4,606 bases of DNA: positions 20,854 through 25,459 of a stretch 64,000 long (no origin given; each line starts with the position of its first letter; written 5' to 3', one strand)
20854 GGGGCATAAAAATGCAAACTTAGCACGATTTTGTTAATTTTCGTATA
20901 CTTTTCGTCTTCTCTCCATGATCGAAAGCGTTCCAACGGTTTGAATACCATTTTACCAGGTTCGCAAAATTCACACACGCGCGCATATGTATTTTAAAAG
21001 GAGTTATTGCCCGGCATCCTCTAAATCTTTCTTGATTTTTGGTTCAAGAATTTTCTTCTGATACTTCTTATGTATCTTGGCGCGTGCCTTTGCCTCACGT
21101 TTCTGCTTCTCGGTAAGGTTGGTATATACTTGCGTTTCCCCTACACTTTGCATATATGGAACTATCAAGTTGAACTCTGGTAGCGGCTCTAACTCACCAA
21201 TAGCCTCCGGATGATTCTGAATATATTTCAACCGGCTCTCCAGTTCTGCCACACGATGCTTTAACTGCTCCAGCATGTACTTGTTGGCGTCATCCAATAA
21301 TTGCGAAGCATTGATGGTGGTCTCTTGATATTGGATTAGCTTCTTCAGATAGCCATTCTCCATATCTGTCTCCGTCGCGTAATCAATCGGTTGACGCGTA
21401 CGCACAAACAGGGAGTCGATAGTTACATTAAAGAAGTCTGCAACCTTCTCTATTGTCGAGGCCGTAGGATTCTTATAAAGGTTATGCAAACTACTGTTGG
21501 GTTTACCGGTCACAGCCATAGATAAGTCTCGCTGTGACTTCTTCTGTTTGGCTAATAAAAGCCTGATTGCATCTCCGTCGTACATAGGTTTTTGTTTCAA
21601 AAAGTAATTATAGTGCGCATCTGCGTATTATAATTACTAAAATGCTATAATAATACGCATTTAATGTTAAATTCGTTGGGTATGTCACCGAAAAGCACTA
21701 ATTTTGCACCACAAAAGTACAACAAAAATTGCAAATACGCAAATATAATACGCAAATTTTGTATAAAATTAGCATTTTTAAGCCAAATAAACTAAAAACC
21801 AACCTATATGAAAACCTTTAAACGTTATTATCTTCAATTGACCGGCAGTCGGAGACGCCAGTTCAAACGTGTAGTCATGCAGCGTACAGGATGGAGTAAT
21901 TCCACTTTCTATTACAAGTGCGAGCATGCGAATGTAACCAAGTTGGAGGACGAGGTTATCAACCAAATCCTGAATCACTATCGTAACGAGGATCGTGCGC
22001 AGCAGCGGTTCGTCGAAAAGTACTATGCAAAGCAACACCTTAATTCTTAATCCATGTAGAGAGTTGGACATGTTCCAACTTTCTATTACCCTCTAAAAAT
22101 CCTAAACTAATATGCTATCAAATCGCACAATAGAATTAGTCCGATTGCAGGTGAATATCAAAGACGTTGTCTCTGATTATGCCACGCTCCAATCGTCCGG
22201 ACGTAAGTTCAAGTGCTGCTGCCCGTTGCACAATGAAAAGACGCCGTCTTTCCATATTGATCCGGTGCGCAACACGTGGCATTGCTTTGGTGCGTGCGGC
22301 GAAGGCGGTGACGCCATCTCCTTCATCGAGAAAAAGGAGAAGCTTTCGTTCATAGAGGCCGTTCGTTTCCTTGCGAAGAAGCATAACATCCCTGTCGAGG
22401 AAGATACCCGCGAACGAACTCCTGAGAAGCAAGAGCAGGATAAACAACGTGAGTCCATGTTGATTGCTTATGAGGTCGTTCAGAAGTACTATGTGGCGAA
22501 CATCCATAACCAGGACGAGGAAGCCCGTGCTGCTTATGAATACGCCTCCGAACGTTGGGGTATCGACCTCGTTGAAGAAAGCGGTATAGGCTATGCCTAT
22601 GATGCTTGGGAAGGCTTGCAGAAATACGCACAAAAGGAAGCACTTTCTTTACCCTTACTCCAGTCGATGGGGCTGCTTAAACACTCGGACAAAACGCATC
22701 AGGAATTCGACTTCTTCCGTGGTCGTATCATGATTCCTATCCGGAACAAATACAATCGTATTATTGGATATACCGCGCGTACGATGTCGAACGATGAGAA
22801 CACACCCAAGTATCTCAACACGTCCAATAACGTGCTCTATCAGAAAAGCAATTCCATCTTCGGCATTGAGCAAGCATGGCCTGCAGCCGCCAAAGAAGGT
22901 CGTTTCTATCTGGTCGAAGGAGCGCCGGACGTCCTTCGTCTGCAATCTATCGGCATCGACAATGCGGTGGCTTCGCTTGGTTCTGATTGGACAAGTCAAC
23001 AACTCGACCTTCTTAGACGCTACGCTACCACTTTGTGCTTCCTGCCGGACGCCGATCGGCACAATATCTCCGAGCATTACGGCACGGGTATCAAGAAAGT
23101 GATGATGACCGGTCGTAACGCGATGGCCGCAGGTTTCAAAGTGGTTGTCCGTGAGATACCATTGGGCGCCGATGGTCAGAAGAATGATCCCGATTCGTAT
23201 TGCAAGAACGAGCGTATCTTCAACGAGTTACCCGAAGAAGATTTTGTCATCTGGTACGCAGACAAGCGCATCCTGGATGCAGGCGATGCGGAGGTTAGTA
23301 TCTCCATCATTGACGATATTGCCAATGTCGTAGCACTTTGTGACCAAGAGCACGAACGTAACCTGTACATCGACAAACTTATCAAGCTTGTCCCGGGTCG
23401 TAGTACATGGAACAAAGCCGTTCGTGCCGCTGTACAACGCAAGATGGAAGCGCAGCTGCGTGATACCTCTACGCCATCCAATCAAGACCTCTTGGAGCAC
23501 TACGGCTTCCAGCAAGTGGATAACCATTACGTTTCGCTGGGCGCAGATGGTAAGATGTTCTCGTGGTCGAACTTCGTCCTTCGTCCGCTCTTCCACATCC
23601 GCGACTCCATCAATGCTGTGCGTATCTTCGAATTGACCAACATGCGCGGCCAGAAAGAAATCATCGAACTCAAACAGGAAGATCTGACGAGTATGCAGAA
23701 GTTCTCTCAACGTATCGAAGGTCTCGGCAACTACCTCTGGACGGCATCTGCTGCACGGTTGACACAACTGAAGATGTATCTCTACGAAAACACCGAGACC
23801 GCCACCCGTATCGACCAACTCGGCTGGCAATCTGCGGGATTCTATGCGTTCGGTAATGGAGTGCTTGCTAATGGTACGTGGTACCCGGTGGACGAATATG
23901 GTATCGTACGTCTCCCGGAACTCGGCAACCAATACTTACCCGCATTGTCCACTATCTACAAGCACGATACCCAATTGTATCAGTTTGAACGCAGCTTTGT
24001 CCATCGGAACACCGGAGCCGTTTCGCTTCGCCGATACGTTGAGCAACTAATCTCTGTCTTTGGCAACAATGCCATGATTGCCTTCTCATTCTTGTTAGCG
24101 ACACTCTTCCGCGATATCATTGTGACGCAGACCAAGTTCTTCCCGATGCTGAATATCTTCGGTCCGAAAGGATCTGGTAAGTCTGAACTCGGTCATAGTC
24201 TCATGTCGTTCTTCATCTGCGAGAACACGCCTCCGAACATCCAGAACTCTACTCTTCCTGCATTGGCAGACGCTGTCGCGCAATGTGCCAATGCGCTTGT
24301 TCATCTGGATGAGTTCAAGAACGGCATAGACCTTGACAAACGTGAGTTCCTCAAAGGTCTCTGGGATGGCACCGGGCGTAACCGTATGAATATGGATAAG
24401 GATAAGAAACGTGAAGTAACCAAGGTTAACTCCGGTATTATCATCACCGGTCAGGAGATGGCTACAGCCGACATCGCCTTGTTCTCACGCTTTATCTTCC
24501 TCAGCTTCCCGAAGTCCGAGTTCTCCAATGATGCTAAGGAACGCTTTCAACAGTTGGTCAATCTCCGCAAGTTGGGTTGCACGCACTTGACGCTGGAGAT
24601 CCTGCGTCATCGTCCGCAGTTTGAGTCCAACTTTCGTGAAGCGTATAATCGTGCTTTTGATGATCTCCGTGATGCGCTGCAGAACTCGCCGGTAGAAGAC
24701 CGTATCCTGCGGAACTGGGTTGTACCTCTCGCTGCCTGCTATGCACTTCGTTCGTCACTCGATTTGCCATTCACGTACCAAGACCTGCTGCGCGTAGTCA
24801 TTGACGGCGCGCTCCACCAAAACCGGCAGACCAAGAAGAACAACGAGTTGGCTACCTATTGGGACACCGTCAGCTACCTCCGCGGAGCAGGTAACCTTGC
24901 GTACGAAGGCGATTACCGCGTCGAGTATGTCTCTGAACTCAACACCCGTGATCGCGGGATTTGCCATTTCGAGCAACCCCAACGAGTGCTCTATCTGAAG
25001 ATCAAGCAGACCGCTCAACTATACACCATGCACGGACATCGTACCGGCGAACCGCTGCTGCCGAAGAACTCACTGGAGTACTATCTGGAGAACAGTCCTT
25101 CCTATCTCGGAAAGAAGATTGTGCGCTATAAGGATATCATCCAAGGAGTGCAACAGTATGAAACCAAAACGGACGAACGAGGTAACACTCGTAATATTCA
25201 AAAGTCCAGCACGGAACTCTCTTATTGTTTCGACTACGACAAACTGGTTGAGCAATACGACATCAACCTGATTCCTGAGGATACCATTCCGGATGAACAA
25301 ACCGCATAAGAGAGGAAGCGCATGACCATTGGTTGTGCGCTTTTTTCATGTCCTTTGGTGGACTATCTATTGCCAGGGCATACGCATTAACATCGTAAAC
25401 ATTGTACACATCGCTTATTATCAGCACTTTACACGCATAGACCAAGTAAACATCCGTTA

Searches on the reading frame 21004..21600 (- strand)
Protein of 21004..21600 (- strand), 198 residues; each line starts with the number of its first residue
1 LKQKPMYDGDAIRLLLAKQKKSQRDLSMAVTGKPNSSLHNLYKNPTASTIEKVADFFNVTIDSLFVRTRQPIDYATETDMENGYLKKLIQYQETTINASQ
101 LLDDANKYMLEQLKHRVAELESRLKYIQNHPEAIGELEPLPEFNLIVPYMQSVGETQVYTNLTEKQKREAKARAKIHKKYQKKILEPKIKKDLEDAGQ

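Call 9: search_protein_families(library=pfam, proteins=[window:21004-21600:-], max_evalue=0.001)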
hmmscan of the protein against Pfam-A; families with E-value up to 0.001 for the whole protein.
window:21004-21600:- (198 aa): 1 family
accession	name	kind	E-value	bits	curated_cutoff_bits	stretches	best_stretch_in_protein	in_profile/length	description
PF13443.12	HTH_26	-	0.00072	20.2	22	0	12-67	2-60/63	Cro/C1-type HTH DNA-binding domain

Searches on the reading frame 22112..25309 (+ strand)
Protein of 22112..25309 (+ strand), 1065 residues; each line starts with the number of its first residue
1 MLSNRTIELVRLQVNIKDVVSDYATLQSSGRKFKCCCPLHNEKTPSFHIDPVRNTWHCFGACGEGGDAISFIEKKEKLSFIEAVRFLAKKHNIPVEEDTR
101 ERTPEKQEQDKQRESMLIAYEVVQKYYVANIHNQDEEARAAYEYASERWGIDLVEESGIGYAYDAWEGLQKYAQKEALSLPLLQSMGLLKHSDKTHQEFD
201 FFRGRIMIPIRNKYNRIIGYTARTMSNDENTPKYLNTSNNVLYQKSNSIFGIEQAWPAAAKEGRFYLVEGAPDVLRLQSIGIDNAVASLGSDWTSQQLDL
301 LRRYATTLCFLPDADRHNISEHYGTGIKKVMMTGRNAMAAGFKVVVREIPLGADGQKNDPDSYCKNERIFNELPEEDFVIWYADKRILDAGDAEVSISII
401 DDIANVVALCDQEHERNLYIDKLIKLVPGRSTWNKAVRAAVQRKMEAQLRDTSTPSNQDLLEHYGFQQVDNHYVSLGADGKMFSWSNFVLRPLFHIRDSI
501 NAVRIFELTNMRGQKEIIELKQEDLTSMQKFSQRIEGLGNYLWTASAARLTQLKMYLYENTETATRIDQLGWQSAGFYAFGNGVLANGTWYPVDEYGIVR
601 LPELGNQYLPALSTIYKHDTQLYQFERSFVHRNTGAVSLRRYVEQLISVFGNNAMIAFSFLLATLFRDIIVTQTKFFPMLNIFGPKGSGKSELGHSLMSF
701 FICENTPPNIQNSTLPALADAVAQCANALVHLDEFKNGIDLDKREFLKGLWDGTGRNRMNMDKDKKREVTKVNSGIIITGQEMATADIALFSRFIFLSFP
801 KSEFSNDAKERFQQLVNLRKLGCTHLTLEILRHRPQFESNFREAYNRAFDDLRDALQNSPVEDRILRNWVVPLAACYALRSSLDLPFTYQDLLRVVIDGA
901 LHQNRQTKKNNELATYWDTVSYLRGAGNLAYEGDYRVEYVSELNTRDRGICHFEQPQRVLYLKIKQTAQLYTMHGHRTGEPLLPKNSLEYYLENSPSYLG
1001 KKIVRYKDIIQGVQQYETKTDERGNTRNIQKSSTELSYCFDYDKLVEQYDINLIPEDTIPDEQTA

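Call 9: search_protein_families(library=pfam, proteins=[window:22112-25309:+], max_evalue=0.001)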
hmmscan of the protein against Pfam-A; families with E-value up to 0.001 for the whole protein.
window:22112-25309:+ (1065 aa): 4 families
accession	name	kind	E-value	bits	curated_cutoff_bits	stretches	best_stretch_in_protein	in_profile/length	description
PF01807.25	Zn_ribbon_DnaG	-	5.1e-29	100.4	24.9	1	4-98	3-96/98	CHC2 zinc finger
PF08275.17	DNAG_N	-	3.3e-26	92.3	26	1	127-255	2-127/128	DNA primase catalytic core, N-terminal domain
PF13155.12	Toprim_2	-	4e-07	30.8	22.1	1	266-363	1-87/88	Toprim-like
PF13662.12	Toprim_4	-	0.00028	21.5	25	1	265-317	3-48/85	Toprim domain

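Call 84: search_protein_families(library=padloc, proteins=[window:22112-25309:+], max_evalue=0.001)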
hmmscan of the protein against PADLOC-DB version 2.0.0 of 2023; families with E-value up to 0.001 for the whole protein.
window:22112-25309:+ (1065 aa): 2 families
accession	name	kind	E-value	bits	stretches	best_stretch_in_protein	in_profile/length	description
PDLC03767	RT_UG29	-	2.3e-45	152.6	1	5-308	4-306/2280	DRT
PDLC03800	RTasDnaG-like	-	3.4e-35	119.8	2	30-112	68-147/550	DRT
